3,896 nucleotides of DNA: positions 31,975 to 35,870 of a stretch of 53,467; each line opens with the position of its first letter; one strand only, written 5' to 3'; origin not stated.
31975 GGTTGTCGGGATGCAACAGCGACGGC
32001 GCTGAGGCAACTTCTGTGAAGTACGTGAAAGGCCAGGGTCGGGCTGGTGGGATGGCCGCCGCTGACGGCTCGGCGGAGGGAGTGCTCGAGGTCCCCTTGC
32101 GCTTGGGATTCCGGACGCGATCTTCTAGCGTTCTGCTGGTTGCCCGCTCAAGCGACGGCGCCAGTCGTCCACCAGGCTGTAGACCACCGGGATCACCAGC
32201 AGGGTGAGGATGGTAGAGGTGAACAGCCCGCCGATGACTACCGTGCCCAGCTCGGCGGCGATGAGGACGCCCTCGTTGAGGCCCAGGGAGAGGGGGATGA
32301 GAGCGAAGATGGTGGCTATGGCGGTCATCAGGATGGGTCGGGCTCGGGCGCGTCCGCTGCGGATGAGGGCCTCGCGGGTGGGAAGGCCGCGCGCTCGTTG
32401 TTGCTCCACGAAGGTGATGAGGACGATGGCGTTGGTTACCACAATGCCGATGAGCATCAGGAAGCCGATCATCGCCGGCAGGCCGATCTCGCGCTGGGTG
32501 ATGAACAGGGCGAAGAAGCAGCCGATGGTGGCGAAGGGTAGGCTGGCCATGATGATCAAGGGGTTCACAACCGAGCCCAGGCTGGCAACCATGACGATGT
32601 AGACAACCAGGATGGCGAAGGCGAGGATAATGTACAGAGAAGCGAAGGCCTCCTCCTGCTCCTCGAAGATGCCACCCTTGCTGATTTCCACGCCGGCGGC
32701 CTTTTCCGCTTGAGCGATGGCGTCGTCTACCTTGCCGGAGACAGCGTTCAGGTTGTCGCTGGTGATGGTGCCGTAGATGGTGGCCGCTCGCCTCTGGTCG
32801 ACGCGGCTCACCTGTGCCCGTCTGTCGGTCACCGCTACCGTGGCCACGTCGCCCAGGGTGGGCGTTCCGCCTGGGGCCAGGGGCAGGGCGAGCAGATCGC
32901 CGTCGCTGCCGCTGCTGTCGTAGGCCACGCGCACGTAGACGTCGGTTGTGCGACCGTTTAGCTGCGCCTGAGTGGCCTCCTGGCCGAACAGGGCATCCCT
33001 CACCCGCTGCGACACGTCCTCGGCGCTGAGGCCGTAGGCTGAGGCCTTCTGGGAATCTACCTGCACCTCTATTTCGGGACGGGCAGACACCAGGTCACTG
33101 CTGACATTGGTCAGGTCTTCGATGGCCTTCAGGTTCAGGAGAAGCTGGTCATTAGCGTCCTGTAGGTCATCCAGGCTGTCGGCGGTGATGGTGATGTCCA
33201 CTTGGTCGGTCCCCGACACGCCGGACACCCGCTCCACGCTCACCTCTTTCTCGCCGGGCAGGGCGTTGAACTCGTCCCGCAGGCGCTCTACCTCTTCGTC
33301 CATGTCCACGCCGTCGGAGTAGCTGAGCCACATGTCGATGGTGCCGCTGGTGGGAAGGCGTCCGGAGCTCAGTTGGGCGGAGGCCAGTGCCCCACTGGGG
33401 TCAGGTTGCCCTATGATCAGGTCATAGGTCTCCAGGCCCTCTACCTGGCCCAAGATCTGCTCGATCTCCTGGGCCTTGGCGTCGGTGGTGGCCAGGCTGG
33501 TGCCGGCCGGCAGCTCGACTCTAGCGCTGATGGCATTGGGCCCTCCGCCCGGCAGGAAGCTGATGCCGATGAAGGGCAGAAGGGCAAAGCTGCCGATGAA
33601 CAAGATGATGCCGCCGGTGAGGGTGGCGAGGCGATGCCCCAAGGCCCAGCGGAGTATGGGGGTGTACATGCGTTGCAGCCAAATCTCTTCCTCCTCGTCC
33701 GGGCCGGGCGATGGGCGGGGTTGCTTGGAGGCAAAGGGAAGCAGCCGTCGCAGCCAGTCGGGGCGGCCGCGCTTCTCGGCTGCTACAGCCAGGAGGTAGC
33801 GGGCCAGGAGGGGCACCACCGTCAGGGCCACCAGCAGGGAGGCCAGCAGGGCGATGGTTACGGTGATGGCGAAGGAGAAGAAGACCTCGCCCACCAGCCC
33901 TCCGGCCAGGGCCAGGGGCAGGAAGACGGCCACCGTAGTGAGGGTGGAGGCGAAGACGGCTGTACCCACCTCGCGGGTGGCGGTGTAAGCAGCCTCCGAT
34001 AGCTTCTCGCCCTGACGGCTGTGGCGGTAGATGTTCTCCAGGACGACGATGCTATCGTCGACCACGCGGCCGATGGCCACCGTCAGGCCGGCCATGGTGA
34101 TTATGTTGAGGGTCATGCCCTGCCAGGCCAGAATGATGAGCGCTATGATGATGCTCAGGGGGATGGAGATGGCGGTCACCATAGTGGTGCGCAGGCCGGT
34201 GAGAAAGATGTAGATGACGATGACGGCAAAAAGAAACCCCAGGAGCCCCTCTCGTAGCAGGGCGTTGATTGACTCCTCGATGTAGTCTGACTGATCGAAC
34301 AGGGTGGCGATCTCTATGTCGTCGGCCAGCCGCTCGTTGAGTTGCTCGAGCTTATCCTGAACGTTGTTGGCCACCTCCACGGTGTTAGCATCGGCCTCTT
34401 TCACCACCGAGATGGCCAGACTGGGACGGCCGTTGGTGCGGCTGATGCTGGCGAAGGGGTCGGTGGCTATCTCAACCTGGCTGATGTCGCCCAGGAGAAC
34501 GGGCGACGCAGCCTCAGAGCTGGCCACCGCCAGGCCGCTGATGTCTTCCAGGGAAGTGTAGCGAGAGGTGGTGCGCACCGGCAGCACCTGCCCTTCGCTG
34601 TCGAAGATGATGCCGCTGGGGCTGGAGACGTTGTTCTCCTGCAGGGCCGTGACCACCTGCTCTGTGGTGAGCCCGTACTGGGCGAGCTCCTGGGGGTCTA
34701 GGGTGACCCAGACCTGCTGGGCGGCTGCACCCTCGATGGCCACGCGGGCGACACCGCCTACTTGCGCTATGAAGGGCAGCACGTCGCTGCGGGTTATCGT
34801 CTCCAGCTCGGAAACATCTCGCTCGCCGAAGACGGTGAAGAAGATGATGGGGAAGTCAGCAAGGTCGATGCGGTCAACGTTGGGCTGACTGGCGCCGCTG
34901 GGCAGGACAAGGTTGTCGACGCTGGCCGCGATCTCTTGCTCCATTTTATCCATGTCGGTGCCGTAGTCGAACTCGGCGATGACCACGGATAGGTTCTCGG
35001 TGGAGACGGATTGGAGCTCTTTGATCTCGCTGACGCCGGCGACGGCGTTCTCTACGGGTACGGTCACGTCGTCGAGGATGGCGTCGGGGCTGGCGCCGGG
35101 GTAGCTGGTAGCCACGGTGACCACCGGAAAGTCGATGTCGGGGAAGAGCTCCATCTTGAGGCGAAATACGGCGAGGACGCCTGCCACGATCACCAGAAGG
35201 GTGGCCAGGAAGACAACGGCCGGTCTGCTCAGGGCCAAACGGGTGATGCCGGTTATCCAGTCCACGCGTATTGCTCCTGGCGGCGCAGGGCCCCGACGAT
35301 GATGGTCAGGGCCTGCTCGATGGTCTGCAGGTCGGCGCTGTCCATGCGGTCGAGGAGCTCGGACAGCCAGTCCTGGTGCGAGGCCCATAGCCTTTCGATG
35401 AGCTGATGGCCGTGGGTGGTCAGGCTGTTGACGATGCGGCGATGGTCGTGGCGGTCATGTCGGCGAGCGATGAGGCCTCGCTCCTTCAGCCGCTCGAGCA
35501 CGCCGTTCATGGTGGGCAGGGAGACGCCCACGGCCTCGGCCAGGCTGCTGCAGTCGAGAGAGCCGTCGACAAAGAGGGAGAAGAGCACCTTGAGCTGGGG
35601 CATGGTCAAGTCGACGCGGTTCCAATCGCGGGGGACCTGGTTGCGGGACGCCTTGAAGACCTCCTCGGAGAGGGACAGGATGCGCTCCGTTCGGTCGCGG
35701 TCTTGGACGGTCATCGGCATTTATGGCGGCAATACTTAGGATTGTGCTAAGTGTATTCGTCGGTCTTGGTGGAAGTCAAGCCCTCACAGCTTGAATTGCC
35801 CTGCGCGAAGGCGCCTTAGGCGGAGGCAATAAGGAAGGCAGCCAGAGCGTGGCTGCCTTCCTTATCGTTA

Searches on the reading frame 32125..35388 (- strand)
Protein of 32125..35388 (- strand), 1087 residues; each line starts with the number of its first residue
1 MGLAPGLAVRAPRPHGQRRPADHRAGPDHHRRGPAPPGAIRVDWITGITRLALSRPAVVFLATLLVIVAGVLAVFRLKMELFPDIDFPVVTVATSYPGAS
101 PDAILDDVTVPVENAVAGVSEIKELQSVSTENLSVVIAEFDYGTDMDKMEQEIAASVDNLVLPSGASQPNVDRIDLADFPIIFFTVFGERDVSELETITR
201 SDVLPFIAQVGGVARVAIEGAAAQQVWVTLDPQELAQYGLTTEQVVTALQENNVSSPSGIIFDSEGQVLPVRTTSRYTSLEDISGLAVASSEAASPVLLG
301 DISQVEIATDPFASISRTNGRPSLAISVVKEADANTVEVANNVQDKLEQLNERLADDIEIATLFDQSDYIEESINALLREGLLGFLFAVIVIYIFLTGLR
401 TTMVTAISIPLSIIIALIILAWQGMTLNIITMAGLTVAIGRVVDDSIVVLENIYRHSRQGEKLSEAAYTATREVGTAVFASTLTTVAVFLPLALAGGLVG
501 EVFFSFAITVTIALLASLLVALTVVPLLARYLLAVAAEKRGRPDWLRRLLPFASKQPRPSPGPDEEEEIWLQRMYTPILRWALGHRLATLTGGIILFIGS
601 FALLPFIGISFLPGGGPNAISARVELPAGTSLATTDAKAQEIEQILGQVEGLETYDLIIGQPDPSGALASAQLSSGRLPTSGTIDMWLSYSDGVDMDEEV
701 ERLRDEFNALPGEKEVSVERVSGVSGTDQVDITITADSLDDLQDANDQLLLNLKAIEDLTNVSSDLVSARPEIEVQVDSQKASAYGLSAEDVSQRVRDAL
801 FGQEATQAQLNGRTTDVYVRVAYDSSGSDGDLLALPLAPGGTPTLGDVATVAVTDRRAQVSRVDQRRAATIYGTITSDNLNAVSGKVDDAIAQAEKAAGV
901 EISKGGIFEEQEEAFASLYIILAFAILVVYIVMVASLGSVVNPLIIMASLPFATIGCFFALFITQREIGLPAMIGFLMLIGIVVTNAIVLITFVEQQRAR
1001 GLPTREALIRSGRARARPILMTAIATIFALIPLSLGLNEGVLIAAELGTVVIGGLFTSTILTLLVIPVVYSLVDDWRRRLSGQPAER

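Call 6: search_protein_families(library=pfam, proteins=[window:32125-35388:-], max_evalue=0.01)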
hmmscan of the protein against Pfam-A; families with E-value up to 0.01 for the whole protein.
window:32125-35388:- (1087 aa): 3 families
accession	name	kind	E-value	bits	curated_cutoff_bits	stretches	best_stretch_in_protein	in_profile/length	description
PF00873.25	ACR_tran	-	2.3e-226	754.4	28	1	49-1073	2-1020/1021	AcrB/AcrD/AcrF family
PF03176.21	MMPL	-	2.5e-14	53.4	20.5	2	381-559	149-332/333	MMPL family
PF02355.23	SecD_SecF_C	-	0.00025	21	20.5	1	379-525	31-183/189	Protein export membrane protein SecD/SecF, C-terminal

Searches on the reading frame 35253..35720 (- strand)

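Call 6: search_protein_families(library=pfam, proteins=[window:35253-35720:-], max_evalue=0.01)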
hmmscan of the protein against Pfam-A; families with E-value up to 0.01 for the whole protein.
window:35253-35720:- (155 aa): 12 families
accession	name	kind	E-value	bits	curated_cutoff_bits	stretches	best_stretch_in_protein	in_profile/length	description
PF01047.28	MarR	-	3e-12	46.7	24.6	1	38-95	1-58/59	MarR family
PF12802.13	MarR_2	-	1.7e-07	31.7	27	1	37-95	2-61/61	MarR family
PF01978.25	TrmB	-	3.2e-06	27.3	25.6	1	37-90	5-58/68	Sugar-specific transcriptional regulator TrmB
PF13412.12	HTH_24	-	5.7e-06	26.2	21.9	1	43-84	6-47/48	Winged helix-turn-helix DNA-binding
PF13545.12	HTH_Crp_2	-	8.6e-05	22.9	27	1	59-88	27-57/70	Crp-like helix-turn-helix domain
PF22381.2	Staph_reg_Sar_Rot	-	0.00012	22.5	27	1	35-111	9-85/85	Transcriptional regulator SarA/Rot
PF25213.1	HVO_A0261_N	-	0.00032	21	35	1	50-91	20-61/86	HVO_A0261 N-terminal domain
PF01638.23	HxlR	-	0.00041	20.6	20.8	1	45-125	10-89/91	HxlR-like helix-turn-helix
PF00392.27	GntR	-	0.00071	19.6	27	1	58-88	28-58/64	Bacterial regulatory proteins, gntR family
PF24409.1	wHTH-PRTase_assc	-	0.0019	18.6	27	1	58-112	15-59/83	wHTH-PRTase associated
PF13601.12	HTH_34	-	0.0028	18.2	27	0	43-121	3-78/80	Winged helix DNA-binding domain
PF01325.25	Fe_dep_repress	-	0.008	16.8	26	0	58-91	26-59/60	Iron dependent repressor, N-terminal DNA binding domain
